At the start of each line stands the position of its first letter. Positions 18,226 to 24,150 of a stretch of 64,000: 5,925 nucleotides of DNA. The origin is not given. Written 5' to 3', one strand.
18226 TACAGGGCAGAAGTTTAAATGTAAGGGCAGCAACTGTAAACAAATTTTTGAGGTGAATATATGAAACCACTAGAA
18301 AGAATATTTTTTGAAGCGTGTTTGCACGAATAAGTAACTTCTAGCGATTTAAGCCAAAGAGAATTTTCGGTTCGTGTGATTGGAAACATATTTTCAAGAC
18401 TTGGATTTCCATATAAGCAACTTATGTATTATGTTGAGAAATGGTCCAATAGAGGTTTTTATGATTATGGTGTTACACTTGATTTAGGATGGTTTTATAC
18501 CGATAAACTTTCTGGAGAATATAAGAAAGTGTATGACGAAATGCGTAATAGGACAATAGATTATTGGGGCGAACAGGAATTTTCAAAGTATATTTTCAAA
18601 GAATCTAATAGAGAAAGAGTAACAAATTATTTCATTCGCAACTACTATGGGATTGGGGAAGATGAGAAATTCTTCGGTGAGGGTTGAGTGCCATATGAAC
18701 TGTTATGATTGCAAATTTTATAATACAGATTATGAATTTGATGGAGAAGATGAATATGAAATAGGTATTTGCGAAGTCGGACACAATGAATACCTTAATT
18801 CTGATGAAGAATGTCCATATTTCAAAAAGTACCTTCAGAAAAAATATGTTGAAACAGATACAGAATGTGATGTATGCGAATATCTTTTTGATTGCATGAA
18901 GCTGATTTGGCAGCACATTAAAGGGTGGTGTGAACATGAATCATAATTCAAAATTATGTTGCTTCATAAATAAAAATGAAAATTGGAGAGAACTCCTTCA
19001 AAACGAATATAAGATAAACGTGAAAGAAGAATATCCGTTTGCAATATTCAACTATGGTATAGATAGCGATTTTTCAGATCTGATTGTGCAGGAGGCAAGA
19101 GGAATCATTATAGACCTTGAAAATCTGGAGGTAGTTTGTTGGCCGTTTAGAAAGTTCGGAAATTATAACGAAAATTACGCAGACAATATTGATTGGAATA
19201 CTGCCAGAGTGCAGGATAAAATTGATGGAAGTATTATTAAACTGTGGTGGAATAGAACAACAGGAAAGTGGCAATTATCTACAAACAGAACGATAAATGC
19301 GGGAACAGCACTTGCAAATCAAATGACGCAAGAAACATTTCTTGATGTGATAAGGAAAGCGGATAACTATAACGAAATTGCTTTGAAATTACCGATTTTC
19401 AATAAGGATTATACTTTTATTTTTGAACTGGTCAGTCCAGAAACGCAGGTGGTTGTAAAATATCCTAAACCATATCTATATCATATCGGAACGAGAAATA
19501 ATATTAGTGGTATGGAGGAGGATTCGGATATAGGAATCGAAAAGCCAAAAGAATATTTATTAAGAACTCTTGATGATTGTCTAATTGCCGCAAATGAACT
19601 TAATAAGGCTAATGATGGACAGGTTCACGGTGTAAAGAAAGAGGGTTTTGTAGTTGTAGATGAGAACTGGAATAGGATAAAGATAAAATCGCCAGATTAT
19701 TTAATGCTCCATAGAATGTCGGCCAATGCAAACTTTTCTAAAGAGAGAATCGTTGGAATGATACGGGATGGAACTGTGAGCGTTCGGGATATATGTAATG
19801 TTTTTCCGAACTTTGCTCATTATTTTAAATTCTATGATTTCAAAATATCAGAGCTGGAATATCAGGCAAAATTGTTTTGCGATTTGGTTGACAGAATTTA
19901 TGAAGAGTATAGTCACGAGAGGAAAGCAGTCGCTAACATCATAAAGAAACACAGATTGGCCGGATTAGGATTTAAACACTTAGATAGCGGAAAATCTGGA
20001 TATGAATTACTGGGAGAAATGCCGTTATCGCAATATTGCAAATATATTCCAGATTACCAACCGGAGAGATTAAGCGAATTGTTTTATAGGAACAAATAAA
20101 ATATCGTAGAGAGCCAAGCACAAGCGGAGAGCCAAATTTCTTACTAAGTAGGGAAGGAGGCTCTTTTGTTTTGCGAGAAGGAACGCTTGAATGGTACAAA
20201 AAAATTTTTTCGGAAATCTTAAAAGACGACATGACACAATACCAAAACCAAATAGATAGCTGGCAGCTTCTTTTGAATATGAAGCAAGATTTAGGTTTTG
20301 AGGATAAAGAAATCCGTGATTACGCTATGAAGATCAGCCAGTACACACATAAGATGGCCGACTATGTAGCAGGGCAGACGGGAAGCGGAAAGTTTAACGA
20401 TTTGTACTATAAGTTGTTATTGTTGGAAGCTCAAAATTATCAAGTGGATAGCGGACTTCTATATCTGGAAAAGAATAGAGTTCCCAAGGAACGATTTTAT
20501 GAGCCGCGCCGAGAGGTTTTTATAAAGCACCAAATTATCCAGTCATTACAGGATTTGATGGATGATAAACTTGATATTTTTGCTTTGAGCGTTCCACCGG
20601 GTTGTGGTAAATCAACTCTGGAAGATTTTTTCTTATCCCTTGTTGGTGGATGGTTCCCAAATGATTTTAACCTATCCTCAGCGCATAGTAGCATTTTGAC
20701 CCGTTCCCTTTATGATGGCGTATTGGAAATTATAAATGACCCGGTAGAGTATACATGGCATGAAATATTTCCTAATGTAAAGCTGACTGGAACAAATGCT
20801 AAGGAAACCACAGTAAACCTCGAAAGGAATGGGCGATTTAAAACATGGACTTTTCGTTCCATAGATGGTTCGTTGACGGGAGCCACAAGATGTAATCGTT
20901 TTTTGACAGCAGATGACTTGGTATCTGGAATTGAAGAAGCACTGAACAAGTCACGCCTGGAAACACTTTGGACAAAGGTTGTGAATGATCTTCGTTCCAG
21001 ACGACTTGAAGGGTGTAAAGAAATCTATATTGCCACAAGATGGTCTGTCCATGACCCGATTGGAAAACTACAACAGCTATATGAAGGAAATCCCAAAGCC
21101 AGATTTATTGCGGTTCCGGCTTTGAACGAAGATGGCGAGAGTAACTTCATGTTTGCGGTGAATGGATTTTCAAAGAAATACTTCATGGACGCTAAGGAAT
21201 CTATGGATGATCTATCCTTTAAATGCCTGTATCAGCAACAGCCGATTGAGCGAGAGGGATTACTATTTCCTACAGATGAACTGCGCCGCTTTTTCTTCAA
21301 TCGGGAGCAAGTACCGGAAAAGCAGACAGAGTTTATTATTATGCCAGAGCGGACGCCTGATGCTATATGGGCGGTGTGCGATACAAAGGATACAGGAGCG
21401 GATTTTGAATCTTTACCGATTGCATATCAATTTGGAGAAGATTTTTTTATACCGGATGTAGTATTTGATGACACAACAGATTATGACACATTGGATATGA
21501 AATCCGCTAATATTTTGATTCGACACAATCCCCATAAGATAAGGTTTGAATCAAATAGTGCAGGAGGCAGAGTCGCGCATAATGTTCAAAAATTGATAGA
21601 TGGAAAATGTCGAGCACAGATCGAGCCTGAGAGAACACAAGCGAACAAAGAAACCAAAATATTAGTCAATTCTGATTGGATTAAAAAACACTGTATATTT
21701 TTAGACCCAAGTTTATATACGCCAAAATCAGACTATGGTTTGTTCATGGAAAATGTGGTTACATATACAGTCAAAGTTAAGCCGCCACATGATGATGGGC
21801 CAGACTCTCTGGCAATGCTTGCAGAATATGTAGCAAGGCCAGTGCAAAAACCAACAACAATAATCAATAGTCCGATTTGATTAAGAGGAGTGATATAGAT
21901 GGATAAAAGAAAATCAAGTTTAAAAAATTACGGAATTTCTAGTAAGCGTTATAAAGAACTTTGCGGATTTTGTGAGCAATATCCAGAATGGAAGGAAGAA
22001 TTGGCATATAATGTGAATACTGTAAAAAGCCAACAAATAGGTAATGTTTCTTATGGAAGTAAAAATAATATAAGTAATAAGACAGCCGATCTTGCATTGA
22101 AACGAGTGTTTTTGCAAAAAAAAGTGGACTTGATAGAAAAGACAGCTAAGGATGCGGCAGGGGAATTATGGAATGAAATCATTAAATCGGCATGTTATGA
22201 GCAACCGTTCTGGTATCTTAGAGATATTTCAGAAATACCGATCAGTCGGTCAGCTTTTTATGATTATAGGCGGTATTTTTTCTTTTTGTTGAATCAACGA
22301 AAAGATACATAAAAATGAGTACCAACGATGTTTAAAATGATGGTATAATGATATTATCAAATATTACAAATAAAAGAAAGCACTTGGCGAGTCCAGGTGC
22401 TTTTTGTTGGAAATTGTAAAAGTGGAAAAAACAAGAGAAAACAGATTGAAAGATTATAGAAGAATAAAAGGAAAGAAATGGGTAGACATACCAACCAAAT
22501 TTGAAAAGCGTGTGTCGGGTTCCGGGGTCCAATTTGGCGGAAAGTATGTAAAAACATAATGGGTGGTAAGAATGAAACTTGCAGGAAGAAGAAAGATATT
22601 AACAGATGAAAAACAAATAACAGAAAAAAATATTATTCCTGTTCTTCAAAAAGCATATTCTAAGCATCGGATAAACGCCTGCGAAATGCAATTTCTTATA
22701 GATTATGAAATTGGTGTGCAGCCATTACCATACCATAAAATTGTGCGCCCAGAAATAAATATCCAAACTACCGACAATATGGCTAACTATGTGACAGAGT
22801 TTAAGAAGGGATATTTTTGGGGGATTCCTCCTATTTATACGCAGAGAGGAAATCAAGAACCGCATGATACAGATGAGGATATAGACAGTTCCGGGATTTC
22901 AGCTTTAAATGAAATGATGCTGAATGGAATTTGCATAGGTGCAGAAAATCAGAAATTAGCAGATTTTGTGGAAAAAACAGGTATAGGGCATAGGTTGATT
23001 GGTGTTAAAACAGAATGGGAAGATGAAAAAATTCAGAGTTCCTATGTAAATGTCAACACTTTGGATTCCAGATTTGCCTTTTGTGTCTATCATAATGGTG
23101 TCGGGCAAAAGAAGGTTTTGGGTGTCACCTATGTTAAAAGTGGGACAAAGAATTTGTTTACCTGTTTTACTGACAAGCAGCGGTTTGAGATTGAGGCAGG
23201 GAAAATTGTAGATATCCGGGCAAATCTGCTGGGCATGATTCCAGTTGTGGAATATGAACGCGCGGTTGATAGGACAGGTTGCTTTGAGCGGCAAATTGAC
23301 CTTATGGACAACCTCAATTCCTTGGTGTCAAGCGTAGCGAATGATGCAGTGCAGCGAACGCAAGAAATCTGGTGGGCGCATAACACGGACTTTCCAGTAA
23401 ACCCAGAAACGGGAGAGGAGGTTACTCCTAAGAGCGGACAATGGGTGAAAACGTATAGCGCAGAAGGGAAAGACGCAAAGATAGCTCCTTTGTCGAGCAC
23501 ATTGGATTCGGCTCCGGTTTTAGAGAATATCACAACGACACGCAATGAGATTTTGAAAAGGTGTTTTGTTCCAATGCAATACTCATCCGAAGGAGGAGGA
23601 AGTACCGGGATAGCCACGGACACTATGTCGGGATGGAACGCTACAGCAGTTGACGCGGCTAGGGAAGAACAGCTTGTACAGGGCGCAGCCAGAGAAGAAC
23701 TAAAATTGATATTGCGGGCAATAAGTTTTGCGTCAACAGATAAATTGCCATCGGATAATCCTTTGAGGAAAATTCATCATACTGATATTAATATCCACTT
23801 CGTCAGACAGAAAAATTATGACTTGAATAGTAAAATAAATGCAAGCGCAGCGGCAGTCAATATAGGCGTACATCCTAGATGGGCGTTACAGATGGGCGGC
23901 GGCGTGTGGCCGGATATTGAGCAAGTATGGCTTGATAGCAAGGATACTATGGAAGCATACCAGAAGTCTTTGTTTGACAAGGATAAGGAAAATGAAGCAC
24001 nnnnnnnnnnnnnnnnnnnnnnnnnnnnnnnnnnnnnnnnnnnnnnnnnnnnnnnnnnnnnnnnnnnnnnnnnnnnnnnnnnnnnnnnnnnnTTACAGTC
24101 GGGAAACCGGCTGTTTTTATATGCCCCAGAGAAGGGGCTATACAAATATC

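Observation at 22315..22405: Thrice-repeated late promoter + immediate terminator cassette (22315-22405, 34271-34358, 52728-52815)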

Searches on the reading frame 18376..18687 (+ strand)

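Call 30: search_protein_families(library=pfam, proteins=[window:18376-18687:+], max_evalue=0.1)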
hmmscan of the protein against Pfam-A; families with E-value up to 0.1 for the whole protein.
window:18376-18687:+ (103 aa): 1 family
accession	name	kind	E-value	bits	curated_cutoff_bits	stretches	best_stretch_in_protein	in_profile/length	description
PF05045.17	RgpF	-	0.016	14.3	25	1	49-91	69-111/503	Rhamnan synthesis protein F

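Call 31: search_protein_families(library=ncbifam, proteins=[window:18376-18687:+], max_evalue=0.1)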
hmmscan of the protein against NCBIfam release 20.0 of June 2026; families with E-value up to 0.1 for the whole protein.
window:18376-18687:+ (103 aa): 1 family
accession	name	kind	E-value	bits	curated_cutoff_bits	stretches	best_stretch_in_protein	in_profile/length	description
NF052444.1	DhDoxglucKinKdgK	equivalog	0.095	12.1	400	1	40-85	77-122/303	2-dehydro-3-deoxygluconokinase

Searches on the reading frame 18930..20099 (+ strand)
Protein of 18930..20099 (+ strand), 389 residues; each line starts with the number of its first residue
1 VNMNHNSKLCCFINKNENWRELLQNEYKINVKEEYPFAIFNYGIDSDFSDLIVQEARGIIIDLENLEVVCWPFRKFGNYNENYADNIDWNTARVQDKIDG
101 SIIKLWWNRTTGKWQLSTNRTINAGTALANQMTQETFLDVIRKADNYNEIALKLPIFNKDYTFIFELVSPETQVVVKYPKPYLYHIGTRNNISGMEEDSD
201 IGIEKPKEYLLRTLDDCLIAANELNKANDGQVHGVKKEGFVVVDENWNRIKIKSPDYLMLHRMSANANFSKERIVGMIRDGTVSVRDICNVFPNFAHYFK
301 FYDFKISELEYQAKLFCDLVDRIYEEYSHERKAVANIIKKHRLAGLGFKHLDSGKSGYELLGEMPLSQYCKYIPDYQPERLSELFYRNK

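Call 30: search_protein_families(library=pfam, proteins=[window:18930-20099:+], max_evalue=0.1)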
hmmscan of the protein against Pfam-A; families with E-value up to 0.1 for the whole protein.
window:18930-20099:+ (389 aa): 1 family
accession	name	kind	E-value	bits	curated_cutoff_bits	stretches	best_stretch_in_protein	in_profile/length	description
PF09511.15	RNA_lig_T4_1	-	1.3e-16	61.6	28.3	1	55-257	1-227/227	RNA ligase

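Call 31: search_protein_families(library=ncbifam, proteins=[window:18930-20099:+], max_evalue=0.1)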
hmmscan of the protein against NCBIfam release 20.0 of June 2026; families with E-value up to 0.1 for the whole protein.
window:18930-20099:+ (389 aa): 1 family
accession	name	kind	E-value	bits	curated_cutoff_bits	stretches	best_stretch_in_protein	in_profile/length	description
TIGR02308.1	RNA_lig_T4_1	equivalog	1.1e-14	54.4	242.25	1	39-288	33-279/373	T4 RnlA family RNA ligase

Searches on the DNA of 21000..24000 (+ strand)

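Call 6: search_dna_similar(query=window:21000-24000:+, collection=phages, mode=near)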
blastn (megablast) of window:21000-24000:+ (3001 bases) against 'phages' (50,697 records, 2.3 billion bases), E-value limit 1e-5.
No match.

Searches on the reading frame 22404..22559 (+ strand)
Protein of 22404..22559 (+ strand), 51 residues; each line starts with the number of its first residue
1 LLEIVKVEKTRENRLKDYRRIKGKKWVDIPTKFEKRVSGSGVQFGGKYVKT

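Call 14: search_protein_families(library=phrogs, proteins=[window:22404-22559:+], max_evalue=0.001)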
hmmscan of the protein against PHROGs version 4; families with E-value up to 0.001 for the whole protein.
window:22404-22559:+ (51 aa): 0 families

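Call 30: search_protein_families(library=pfam, proteins=[window:22404-22559:+], max_evalue=0.1)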
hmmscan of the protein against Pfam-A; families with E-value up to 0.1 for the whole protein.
window:22404-22559:+ (51 aa): 0 families
